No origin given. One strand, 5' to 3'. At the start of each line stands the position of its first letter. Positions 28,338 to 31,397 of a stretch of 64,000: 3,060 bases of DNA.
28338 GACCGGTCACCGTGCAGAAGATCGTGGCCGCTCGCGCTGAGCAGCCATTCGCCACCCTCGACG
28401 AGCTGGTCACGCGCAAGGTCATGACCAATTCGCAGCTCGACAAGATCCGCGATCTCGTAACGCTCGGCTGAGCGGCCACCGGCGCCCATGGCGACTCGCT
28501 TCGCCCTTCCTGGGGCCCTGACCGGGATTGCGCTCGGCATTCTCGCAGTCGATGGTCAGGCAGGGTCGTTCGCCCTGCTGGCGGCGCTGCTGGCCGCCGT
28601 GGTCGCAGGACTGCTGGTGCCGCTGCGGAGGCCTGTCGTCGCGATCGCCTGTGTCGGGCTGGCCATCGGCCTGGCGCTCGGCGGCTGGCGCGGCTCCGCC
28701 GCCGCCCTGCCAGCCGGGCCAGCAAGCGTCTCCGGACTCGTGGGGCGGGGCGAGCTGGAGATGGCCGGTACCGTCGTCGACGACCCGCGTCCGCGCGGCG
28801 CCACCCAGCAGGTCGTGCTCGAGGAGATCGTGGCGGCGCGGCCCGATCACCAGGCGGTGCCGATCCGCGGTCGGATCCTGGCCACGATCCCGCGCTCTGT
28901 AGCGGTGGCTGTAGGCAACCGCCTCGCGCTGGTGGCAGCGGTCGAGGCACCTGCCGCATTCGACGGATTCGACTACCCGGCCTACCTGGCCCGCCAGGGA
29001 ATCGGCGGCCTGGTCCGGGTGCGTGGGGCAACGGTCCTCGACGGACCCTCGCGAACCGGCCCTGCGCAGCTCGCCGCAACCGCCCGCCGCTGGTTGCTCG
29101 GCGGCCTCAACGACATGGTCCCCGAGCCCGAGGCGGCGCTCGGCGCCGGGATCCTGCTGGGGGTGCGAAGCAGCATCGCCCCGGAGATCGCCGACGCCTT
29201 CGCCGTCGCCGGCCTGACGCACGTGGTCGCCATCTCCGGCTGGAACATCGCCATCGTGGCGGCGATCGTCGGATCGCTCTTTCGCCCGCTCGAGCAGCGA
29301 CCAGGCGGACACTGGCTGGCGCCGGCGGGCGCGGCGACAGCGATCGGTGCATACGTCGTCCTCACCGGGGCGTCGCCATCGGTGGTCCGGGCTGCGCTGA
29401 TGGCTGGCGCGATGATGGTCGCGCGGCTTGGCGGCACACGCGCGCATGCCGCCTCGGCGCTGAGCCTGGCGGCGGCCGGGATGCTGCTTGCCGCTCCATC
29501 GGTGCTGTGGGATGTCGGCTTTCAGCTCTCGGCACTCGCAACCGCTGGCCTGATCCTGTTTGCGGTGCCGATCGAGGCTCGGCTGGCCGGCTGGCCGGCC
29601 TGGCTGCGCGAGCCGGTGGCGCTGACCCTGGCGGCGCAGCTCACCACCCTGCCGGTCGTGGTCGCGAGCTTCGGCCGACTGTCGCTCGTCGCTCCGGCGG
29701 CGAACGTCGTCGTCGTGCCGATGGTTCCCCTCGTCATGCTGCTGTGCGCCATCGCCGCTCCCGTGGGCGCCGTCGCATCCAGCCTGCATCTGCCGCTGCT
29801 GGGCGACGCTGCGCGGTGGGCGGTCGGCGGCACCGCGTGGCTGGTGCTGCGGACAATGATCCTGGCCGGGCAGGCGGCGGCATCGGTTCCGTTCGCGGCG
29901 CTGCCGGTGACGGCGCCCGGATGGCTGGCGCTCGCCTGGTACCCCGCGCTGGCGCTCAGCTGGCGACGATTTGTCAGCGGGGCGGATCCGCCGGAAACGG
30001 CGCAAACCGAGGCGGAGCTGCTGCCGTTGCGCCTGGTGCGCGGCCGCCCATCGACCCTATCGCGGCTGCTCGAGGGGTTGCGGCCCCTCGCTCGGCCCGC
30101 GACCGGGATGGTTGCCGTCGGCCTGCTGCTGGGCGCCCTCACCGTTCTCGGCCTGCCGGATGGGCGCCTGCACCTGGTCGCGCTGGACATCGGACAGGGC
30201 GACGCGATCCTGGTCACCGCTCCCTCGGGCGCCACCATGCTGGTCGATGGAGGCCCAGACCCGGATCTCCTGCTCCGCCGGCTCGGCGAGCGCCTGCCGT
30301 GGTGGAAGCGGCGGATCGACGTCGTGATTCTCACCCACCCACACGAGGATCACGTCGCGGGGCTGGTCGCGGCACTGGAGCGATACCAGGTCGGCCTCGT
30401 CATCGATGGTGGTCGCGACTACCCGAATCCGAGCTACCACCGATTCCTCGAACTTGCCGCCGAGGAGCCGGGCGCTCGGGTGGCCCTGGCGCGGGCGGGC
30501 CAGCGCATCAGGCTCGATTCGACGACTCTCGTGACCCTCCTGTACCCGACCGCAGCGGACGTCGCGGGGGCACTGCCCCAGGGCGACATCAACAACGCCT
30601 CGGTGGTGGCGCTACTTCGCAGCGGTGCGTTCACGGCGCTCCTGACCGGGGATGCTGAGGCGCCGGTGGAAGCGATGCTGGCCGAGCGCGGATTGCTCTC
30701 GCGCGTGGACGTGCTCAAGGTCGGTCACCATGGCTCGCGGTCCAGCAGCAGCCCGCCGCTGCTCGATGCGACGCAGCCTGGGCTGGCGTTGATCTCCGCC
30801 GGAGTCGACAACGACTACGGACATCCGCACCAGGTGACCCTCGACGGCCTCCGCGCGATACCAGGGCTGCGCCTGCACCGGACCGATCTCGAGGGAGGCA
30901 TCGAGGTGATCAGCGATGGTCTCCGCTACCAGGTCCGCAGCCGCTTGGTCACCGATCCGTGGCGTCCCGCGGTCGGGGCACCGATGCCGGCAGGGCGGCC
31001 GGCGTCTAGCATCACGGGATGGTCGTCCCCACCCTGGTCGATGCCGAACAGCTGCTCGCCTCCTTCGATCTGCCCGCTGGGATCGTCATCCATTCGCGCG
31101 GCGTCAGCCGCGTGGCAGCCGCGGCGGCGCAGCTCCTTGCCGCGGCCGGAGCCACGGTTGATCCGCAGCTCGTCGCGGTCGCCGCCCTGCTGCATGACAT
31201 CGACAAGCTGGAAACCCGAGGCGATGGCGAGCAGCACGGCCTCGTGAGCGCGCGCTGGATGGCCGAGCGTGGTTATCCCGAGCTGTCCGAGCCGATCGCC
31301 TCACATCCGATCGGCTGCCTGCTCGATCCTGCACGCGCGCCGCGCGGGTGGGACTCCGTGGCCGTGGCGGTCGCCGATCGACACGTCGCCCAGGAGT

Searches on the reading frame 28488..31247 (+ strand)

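Call 8: search_protein_families(library=pfam, proteins=[window:28488-31247:+], max_evalue=0.01)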
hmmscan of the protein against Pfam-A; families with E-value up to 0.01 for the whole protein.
window:28488-31247:+ (919 aa): 5 families
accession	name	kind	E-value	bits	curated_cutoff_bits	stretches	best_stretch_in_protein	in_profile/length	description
PF03772.21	Competence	-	9.8e-51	173.1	23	1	222-490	1-261/270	Competence protein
PF13567.11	DUF4131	-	1.3e-17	64.4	31.6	1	28-183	7-164/165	Domain of unknown function (DUF4131)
PF00753.33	Lactamase_B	-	3.8e-12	47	22.7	1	568-772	3-195/196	Metallo-beta-lactamase superfamily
PF12706.13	Lactamase_B_2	-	3.7e-05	23.9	27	1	584-631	3-52/200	Beta-lactamase superfamily domain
PF25281.1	MBL_MAP1B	-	0.00037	20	37.6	1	569-632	29-87/279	MAP1B MBL-like domain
